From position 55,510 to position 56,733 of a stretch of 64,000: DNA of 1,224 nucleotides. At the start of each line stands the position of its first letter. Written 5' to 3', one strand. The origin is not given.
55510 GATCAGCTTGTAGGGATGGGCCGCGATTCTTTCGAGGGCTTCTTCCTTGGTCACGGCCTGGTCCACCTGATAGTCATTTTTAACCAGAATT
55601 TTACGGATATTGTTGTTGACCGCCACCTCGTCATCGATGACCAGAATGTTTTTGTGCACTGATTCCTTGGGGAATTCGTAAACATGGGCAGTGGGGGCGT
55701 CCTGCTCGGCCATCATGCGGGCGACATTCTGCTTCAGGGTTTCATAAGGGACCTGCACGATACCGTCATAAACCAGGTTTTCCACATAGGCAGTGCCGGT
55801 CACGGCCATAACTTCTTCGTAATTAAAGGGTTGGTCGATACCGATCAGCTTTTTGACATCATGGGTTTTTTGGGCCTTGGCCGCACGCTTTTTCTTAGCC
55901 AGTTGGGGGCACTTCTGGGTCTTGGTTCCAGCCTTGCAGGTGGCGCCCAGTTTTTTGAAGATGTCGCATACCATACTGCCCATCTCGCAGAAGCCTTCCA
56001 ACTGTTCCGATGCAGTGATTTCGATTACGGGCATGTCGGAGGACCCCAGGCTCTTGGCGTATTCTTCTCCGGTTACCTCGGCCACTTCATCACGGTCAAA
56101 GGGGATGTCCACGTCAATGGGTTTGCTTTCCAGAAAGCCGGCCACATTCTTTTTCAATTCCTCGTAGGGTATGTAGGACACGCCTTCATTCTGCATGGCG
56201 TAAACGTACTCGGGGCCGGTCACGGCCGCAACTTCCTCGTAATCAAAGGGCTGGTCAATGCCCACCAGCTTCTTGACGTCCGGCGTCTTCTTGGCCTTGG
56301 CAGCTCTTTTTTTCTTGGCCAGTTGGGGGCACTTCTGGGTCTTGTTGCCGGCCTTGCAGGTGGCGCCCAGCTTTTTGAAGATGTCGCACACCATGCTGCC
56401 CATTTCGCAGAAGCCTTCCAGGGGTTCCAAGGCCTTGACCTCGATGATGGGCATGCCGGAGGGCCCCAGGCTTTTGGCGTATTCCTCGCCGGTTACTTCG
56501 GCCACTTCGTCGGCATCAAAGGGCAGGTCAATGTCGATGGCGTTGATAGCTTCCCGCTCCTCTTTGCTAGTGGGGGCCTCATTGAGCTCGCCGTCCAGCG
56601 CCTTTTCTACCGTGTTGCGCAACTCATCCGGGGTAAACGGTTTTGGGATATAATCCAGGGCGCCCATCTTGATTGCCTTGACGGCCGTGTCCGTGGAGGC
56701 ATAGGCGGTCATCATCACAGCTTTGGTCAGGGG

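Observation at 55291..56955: Double-receiver protein with a recently duplicated 140-aa Cys4 / lysine-rich / PFD-EVA-VTG-EY module: possible redox- or metal-sensing phospho-relay component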

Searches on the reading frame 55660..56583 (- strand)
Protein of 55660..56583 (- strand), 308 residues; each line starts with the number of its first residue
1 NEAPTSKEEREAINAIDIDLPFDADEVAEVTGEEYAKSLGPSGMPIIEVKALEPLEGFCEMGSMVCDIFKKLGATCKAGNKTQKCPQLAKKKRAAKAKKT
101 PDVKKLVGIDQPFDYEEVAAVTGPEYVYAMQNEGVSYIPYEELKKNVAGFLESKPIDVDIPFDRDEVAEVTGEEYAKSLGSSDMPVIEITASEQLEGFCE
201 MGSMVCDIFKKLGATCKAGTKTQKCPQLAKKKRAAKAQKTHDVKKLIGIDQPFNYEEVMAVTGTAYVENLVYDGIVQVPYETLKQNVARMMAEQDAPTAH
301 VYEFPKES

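Call 12: find_homologous_proteins(query=window:55660-56583:-, max_evalue=0.001)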
Query seq(308 aa) (308 aa): 542 proteins with E <= 0.001 among 2218 candidates; the best 120 are listed.
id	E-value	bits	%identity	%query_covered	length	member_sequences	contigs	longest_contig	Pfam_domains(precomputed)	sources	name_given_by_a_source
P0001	1.3e-172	591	88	100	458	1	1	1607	PF00072.31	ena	-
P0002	5.4e-140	484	73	100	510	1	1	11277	PF00072.31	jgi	jgi:DNA-binding response OmpR family regulator/flavodoxin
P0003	2.8e-136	472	68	99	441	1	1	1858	PF00072.31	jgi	jgi:CheY-like chemotaxis protein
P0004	9.4e-119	414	63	95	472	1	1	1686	PF00072.31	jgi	jgi:DNA-binding response OmpR family regulator/flavodoxin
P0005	1.4e-115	404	63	95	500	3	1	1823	PF12606.14,PF00072.31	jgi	jgi:DNA-binding response OmpR family regulator/flavodoxin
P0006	1.9e-115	404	63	99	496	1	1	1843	PF00072.31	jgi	jgi:CheY-like chemotaxis protein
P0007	1.8e-114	400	58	100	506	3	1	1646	PF00072.31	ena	-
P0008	1.8e-114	400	62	94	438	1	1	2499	PF00072.31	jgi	jgi:CheY-like chemotaxis protein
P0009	3.5e-114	399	66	88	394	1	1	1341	PF23198.2,PF00072.31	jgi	jgi:CheY-like chemotaxis protein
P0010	1.8e-113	397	68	83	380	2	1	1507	PF00072.31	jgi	-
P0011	1.9e-113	397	63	95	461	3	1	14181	PF12606.14,PF00072.31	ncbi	ncbi:MAG: response regulator, partial [Desulfobacterales bacterium]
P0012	1.7e-111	391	61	94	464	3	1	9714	PF00072.31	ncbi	ncbi:MAG: response regulator, partial [Desulfobacterales bacterium]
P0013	2.3e-111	390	59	97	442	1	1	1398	PF00072.31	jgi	jgi:CheY-like chemotaxis protein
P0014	1.1e-110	388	59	97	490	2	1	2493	PF00072.31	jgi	jgi:DNA-binding response OmpR family regulator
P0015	1.3e-110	388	57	95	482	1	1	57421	PF00072.31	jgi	jgi:DNA-binding response OmpR family regulator/flavodoxin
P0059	7.0e-95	336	53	96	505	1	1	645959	PF00072.31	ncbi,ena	-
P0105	2.1e-70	256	44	96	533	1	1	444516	PF00072.31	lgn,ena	-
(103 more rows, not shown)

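Call 20: find_encoding_contigs(protein=P0059, flank=10000, max_places=2)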
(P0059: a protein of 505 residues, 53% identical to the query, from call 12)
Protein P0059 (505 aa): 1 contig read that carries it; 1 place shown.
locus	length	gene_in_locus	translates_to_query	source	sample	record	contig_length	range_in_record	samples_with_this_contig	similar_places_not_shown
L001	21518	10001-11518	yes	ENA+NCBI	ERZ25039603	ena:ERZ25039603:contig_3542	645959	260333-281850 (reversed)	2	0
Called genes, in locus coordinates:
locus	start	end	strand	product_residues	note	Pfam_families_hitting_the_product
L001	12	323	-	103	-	-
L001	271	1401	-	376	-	PF13183:Fer4_8, PF13534:Fer4_17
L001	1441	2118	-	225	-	-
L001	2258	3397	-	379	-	PF00072:Response_reg, PF02518:HATPase_c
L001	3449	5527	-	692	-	PF00672:HAMP, PF08448:PAS_4 (weak), PF00989:PAS, PF08448:PAS_4 (weak), PF13188:PAS_8 (weak), PF13426:PAS_9, PF00512:HisKA, PF02518:HATPase_c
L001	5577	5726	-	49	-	-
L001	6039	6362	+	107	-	PF00578:AhpC-TSA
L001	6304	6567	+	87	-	-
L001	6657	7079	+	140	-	PF00072:Response_reg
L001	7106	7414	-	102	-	-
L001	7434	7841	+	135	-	PF00512:HisKA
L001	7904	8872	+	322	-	PF02518:HATPase_c, PF00072:Response_reg, PF13191:AAA_16 (weak), PF00158:Sigma54_activat, PF14532:Sigma54_activ_2 (weak)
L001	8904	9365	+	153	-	PF00158:Sigma54_activat, PF25601:AAA_lid_14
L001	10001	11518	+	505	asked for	PF00072:Response_reg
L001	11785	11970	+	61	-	PF00890:FAD_binding_2 (weak), PF01266:DAO (weak), PF07992:Pyr_redox_2 (weak), PF12831:FAD_oxidored, PF13450:NAD_binding_8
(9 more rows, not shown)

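Call 21: find_encoding_contigs(protein=P0105, flank=10000, max_places=2)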
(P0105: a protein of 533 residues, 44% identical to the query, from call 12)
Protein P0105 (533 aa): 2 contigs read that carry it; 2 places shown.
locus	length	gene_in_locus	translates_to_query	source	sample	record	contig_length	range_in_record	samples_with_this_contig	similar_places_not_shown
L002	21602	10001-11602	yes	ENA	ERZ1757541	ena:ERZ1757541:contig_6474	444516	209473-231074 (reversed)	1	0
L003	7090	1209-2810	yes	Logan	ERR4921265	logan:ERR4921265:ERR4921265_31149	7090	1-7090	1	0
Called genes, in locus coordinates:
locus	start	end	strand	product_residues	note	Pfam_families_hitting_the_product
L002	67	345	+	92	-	-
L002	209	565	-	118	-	-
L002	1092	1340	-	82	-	-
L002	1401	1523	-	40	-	-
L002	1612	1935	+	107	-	-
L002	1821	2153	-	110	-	PF00158:Sigma54_activat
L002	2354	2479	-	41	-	-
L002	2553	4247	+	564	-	-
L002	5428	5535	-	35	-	-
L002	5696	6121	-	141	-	PF00795:CN_hydrolase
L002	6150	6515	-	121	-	PF00795:CN_hydrolase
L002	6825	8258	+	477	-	PF08448:PAS_4, PF13426:PAS_9, PF00512:HisKA, PF02518:HATPase_c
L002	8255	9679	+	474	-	PF00072:Response_reg, PF00158:Sigma54_activat, PF14532:Sigma54_activ_2, PF00004:AAA (weak), PF07724:AAA_2 (weak), PF07728:AAA_5, PF25601:AAA_lid_14, PF02954:HTH_8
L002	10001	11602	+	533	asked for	PF00072:Response_reg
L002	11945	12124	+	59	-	PF00890:FAD_binding_2, PF01134:GIDA (weak), PF01266:DAO, PF03486:HI0933_like (weak), PF07992:Pyr_redox_2 (weak), PF12831:FAD_oxidored, PF13450:NAD_binding_8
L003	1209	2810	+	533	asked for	PF00072:Response_reg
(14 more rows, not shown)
